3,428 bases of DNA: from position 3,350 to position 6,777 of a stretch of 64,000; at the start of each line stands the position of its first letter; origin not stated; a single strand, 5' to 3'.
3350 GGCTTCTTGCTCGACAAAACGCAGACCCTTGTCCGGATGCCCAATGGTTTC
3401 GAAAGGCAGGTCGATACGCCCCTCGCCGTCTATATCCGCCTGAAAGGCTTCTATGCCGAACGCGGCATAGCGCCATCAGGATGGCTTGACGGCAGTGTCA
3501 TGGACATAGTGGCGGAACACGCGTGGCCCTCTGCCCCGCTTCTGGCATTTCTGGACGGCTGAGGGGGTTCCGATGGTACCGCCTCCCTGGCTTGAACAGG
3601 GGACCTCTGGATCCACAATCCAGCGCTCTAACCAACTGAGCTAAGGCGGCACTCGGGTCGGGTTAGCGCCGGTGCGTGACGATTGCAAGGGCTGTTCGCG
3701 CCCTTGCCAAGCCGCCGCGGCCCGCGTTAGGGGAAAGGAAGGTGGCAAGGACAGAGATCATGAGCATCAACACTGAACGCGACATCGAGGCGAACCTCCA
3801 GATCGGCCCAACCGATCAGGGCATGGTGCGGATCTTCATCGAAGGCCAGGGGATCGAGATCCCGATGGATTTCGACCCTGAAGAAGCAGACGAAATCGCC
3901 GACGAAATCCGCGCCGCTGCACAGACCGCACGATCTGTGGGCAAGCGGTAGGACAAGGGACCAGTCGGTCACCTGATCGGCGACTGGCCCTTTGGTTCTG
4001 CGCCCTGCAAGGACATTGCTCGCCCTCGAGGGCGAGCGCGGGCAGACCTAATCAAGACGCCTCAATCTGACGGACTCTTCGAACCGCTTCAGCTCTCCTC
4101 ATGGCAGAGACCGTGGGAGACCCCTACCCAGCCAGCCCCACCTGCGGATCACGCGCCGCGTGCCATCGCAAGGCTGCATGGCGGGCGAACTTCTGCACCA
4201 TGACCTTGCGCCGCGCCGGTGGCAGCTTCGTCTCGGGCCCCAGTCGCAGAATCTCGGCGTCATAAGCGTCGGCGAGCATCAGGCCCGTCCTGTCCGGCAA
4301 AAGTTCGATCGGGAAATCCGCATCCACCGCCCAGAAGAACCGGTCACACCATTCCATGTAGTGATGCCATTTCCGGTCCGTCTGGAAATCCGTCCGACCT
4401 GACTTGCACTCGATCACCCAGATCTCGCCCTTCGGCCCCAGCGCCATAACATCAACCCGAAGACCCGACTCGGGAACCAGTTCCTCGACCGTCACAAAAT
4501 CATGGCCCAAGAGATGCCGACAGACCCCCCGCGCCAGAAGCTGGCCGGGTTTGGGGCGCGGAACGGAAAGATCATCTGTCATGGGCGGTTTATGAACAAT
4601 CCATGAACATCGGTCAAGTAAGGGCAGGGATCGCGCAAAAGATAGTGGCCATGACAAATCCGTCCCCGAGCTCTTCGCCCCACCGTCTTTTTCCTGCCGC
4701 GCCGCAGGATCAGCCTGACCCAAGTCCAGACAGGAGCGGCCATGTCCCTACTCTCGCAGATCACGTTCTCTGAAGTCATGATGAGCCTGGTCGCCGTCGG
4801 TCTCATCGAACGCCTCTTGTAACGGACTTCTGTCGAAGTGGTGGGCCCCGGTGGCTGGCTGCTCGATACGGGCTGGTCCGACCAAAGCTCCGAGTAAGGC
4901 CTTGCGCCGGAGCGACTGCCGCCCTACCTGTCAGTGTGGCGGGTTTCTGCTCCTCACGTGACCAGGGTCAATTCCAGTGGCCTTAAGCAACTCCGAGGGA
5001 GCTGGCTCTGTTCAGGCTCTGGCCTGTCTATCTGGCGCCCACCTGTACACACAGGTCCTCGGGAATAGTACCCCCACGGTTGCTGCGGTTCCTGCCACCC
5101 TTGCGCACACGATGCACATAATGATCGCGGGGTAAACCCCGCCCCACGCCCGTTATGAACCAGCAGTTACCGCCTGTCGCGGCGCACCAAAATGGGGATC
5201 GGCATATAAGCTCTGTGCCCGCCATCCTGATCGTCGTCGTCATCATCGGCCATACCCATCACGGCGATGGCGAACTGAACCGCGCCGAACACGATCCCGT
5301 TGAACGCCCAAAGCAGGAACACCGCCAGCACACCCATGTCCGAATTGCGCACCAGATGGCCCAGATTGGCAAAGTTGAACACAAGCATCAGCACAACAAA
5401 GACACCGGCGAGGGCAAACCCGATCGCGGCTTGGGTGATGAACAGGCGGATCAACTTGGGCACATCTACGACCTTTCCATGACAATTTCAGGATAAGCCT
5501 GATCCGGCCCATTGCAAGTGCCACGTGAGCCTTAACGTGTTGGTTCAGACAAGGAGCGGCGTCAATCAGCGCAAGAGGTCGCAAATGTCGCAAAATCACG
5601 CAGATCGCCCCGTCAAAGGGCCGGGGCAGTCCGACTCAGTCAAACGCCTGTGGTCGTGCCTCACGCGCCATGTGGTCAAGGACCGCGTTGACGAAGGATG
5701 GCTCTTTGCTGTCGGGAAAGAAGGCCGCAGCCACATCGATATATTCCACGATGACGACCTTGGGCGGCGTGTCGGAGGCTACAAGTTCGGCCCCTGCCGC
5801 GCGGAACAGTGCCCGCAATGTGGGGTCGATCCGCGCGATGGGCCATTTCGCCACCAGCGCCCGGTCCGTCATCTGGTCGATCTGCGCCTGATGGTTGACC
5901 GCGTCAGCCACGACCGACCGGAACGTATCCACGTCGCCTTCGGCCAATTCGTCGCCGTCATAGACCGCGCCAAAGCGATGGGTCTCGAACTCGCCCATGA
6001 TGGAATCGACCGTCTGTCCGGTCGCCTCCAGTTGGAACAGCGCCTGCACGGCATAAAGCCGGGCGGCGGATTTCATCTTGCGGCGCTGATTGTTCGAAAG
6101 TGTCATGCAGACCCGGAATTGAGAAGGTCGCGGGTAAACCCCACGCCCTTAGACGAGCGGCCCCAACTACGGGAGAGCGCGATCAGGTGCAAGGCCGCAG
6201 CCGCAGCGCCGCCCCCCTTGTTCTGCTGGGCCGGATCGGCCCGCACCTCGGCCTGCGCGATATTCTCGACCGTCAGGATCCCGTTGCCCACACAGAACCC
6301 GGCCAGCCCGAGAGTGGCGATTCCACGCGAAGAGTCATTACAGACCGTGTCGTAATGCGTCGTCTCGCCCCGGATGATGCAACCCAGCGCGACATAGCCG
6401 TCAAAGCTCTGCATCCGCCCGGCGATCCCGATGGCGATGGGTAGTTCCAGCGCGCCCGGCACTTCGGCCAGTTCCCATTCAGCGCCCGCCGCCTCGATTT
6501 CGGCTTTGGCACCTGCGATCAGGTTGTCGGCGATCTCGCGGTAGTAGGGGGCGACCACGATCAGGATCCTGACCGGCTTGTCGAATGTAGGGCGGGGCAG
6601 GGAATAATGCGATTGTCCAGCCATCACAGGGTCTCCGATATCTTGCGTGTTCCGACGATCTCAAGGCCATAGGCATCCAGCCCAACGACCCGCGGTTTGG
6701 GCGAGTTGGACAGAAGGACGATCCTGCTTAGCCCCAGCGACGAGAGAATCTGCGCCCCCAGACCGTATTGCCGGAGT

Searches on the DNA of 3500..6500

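Call 3: search_rna_families(source=window, start=3500, end=6500, threshold=evalue, max_evalue=1, show_alignments=3)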
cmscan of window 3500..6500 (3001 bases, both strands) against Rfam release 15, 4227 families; matches with E-value up to 1: 2.
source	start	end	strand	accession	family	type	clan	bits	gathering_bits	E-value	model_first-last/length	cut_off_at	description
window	3577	3650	-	RF00005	tRNA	Gene; tRNA;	CL00001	66.8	29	1.1e-13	1-71/71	no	tRNA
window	4941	5095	+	RF00013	6S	Gene;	-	43.7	46.4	7.7e-07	1-187/187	no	6S / SsrS RNA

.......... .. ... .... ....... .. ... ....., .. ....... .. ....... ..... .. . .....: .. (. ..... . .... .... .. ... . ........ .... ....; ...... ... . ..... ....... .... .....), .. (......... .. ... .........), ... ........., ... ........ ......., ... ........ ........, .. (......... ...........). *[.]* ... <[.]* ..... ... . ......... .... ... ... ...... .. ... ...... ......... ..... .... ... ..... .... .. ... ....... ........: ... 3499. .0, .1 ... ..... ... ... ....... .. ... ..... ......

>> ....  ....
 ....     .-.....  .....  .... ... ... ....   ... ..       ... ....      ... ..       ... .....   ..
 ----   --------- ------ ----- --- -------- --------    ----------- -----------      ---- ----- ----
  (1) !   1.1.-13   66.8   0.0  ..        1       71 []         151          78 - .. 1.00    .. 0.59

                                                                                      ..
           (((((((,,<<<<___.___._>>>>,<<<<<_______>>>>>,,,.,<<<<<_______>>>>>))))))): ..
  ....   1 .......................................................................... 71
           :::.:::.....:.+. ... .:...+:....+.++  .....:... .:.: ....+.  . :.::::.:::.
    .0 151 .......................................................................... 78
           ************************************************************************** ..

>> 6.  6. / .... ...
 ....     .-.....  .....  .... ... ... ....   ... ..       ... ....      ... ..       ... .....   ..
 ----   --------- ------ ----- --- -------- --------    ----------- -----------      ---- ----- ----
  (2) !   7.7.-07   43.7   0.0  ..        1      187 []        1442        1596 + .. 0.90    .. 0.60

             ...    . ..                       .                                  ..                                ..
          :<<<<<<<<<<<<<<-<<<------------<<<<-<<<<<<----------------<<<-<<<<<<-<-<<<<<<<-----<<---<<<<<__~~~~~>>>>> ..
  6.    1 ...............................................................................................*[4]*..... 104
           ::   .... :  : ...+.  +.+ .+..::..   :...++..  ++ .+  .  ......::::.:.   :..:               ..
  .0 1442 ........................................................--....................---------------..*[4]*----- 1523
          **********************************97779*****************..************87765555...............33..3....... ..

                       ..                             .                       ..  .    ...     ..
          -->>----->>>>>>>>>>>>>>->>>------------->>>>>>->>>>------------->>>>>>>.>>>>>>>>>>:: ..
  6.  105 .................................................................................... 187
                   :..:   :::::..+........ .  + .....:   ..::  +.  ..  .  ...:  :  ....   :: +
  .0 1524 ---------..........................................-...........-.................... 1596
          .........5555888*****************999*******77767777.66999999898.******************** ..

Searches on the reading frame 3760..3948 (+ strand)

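Call 10: search_protein_families(library=pfam, proteins=[window:3760-3948:+], max_evalue=0.01)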
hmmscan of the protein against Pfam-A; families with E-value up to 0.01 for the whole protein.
window:3760-3948:+ (63 aa): 1 family
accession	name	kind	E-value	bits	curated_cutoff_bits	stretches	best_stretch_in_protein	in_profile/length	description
PF19849.4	DUF6324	-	9.8e-38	128.3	27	1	1-60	1-60/60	Family of unknown function (DUF6324)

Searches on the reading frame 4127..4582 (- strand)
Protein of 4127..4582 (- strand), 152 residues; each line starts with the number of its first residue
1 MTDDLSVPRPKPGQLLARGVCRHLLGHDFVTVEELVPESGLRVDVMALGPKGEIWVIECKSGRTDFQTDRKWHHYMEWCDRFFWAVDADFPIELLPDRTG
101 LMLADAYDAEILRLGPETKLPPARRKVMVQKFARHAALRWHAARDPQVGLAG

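Call 10: search_protein_families(library=pfam, proteins=[window:4127-4582:-], max_evalue=0.01)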
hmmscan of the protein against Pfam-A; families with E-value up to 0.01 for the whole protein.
window:4127-4582:- (152 aa): 1 family
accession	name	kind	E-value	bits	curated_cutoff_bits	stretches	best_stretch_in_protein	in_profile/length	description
PF06319.18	MmcB-like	-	2.4e-46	157.6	22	1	15-146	16-147/148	DNA repair protein MmcB-like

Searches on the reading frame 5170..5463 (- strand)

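Call 10: search_protein_families(library=pfam, proteins=[window:5170-5463:-], max_evalue=0.01)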
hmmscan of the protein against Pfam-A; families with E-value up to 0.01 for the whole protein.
window:5170-5463:- (98 aa): 0 families

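Call 19: search_protein_families(library=ncbifam, proteins=[window:5170-5463:-], max_evalue=1)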
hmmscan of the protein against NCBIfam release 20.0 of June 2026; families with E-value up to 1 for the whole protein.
window:5170-5463:- (98 aa): 4 families
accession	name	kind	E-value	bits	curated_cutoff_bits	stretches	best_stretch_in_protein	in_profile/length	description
TIGR03460.1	crt_membr_arch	equivalog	0.035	14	154.7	1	13-69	175-232/248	bisanhydrobacterioruberin hydratase CruF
NF002839.0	PRK03072.1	equivalog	0.057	12.5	412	1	9-76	145-213/291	zinc metalloprotease HtpX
NF005164.0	PRK06638.1-4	equivalog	0.073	12.4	154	1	20-93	28-98/211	NADH-quinone oxidoreductase subunit J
NF046089.1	CD3337_EF1877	subfamily_domain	0.09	11.5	120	1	3-63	362-424/450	CD3337/EF1877 family mobilome membrane protein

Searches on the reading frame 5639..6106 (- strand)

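Call 10: search_protein_families(library=pfam, proteins=[window:5639-6106:-], max_evalue=0.01)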
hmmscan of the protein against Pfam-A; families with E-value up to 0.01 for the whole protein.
window:5639-6106:- (156 aa): 1 family
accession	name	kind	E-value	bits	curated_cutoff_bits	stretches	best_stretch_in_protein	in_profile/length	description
PF01029.23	NusB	-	9.5e-27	94.4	23.1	1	14-148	2-133/133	NusB family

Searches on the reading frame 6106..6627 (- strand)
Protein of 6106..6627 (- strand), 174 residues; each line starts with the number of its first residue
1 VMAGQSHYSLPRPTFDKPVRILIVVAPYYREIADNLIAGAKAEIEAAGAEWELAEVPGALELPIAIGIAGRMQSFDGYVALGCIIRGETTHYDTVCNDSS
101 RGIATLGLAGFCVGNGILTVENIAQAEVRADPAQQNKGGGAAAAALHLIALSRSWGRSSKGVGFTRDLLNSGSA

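Call 10: search_protein_families(library=pfam, proteins=[window:6106-6627:-], max_evalue=0.01)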
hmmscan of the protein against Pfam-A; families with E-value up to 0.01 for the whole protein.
window:6106-6627:- (174 aa): 1 family
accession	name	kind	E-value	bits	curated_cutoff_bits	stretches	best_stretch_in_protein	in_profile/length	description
PF00885.24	DMRL_synthase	-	2.4e-38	131.6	26.7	1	19-152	2-138/139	6,7-dimethyl-8-ribityllumazine synthase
